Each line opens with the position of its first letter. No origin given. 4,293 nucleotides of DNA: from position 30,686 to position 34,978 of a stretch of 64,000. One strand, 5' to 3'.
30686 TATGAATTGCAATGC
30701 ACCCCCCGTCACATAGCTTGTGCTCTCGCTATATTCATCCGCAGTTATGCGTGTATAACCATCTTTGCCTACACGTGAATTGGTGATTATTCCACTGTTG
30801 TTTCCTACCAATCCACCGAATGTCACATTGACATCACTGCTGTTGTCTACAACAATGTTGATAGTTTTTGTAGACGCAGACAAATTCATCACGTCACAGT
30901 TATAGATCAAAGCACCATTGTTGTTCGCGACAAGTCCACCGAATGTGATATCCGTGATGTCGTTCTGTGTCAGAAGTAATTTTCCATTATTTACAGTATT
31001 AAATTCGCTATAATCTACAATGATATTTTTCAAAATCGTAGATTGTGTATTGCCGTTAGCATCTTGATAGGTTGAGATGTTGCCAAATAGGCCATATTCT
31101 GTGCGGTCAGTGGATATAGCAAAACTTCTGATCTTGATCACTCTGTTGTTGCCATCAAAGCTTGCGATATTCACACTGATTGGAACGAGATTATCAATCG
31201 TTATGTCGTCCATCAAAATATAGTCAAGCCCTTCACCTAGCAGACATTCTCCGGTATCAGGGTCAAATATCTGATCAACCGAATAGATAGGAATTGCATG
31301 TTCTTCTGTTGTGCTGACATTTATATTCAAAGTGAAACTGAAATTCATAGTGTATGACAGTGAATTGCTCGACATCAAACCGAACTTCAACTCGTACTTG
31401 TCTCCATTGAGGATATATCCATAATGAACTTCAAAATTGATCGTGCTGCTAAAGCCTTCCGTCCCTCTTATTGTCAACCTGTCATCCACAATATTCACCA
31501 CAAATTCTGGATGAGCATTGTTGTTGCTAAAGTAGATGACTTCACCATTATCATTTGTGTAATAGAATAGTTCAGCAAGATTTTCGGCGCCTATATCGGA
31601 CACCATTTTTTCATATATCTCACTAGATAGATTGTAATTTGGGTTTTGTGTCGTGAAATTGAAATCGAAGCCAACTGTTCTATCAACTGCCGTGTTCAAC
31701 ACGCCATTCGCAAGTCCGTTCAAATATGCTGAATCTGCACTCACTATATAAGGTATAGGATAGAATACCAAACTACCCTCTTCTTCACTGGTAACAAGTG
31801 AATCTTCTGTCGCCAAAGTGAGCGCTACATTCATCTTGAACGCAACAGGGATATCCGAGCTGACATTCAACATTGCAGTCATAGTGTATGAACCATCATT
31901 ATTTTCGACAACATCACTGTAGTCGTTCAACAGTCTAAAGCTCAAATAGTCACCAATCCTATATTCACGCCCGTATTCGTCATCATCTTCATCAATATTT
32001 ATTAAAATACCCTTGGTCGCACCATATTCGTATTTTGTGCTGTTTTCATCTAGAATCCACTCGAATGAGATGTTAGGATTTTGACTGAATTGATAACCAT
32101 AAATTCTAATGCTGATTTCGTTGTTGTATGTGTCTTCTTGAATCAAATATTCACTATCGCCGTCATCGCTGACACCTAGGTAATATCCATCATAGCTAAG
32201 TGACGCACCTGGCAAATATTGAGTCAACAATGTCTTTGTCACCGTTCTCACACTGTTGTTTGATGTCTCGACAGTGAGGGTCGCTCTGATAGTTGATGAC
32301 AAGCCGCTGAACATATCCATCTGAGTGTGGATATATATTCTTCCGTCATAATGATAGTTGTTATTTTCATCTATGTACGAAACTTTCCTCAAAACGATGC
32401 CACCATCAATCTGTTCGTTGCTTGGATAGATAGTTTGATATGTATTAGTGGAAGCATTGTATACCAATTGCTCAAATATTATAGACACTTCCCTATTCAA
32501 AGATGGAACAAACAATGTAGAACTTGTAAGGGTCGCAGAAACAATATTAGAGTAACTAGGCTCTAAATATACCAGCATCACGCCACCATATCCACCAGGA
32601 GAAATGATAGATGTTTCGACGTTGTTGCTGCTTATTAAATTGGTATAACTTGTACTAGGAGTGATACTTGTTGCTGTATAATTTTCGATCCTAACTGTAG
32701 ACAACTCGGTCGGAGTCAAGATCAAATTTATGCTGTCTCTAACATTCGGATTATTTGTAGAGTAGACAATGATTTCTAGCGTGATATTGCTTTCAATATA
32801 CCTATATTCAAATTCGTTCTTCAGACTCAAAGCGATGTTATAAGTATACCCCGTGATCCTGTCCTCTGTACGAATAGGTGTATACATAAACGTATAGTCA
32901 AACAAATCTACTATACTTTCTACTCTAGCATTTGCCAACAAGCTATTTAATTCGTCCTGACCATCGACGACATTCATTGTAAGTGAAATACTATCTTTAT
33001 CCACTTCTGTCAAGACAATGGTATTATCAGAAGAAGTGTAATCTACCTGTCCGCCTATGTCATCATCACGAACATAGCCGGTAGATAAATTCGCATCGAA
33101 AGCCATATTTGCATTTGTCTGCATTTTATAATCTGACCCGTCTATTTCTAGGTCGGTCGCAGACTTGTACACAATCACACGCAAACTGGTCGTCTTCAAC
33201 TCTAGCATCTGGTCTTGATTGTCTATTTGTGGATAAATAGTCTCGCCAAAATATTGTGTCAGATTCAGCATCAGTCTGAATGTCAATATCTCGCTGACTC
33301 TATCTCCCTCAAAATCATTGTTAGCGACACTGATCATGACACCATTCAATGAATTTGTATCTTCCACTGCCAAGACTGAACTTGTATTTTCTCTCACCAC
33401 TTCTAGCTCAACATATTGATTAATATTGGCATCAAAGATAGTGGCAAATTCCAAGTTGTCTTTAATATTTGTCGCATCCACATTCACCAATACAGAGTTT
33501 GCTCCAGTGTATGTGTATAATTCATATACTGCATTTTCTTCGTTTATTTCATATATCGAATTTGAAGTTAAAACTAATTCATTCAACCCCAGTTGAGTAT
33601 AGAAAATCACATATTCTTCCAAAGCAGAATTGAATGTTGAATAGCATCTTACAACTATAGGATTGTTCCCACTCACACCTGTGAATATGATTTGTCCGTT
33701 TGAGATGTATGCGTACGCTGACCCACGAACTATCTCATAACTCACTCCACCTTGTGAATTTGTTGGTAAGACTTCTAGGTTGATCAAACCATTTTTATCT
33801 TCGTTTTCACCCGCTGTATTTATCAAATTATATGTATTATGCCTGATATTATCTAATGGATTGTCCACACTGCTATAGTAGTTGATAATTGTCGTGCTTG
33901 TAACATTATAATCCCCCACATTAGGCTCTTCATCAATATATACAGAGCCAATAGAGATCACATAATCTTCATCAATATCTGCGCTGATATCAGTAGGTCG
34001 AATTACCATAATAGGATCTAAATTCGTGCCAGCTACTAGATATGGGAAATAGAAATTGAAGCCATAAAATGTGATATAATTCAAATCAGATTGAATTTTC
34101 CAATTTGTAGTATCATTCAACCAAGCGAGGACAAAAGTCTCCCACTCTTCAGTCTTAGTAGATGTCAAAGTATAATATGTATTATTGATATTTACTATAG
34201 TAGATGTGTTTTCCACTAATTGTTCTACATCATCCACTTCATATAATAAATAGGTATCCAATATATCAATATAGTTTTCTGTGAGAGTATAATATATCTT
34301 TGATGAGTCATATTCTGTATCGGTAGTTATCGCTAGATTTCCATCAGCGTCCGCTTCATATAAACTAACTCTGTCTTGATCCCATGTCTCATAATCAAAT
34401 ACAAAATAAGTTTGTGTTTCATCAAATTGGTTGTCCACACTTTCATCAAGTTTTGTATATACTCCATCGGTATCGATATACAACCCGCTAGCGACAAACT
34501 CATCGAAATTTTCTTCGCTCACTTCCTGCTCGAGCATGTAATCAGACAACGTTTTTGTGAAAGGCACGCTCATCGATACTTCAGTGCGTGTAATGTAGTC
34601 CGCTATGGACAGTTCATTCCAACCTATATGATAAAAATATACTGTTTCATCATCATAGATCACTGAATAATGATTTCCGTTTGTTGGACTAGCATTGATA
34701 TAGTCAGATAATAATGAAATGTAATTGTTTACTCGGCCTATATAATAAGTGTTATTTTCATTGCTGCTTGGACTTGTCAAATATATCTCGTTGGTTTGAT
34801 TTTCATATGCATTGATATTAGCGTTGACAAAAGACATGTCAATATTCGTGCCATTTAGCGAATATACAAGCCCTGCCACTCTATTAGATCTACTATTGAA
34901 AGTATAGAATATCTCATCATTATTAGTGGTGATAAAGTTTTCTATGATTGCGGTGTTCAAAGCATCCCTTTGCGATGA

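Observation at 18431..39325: Uninterrupted 20.9-kb ORF encoding a 6964-aa lipoprotein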

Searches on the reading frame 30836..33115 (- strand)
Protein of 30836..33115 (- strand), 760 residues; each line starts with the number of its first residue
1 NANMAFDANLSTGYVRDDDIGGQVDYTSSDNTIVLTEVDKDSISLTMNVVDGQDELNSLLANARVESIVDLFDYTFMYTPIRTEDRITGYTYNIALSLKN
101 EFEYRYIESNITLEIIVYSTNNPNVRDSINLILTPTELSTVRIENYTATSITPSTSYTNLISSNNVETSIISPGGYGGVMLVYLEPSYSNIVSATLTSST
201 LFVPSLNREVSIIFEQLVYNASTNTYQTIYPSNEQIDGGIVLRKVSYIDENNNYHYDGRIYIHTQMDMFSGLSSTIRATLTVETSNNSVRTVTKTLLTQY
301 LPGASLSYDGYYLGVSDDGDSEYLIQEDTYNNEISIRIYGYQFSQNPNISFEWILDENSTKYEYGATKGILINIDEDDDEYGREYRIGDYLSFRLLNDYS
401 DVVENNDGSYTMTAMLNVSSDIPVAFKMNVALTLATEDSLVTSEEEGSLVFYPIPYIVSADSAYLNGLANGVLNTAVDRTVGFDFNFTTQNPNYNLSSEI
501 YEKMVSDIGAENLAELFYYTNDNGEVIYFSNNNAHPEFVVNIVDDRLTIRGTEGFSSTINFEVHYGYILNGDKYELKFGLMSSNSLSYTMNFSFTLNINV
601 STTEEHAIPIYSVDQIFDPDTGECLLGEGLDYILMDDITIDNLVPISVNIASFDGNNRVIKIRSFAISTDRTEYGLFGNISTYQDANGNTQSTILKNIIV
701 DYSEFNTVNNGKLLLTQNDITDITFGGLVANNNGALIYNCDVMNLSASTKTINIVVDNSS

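Call 20: search_protein_families(library=pfam, proteins=[window:30836-33115:-], max_evalue=5)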
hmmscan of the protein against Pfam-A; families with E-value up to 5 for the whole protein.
window:30836-33115:- (760 aa): 1 family
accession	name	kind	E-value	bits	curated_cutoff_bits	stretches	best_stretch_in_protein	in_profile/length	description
PF02298.23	Cu_bind_like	-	0.2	12.1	20.8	1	382-414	15-47/84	Plastocyanin-like domain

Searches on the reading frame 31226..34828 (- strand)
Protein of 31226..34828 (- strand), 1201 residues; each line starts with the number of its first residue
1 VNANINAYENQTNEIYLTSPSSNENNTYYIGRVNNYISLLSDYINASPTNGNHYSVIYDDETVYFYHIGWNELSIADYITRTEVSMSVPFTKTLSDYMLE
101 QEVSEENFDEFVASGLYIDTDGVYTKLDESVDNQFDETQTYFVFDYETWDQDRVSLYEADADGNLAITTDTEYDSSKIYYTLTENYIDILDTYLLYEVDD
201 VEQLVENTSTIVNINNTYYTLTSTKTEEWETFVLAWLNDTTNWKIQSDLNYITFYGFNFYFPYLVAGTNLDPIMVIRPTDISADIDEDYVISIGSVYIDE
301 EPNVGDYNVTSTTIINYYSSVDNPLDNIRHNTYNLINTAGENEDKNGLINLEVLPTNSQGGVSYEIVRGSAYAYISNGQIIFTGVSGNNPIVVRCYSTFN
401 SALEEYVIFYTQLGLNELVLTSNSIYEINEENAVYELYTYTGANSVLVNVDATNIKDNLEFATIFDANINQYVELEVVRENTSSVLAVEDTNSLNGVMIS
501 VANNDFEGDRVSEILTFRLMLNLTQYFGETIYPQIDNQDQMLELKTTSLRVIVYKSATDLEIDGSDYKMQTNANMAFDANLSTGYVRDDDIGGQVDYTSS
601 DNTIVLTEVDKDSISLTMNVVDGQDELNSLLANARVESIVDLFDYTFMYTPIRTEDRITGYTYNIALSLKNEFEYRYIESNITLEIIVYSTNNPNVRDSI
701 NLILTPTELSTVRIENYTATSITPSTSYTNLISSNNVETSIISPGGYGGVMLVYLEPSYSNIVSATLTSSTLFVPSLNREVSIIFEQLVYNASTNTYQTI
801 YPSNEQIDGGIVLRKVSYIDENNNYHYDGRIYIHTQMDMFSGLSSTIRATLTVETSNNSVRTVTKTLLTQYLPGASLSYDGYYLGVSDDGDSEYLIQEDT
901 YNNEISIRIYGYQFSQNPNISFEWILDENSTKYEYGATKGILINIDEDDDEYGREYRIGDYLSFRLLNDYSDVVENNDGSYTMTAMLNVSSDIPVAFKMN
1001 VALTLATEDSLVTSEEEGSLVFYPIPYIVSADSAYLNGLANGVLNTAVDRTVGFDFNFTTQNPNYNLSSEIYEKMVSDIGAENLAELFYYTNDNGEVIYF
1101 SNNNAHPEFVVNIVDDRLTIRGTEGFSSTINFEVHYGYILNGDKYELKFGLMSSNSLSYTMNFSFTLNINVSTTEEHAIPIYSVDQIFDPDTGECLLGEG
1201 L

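Call 99: search_solved_structures(query=A6, max_evalue=10)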
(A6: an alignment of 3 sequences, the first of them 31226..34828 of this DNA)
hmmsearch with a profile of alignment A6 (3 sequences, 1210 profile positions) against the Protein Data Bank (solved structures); distinct sequences matched with E-value up to 10: 0.
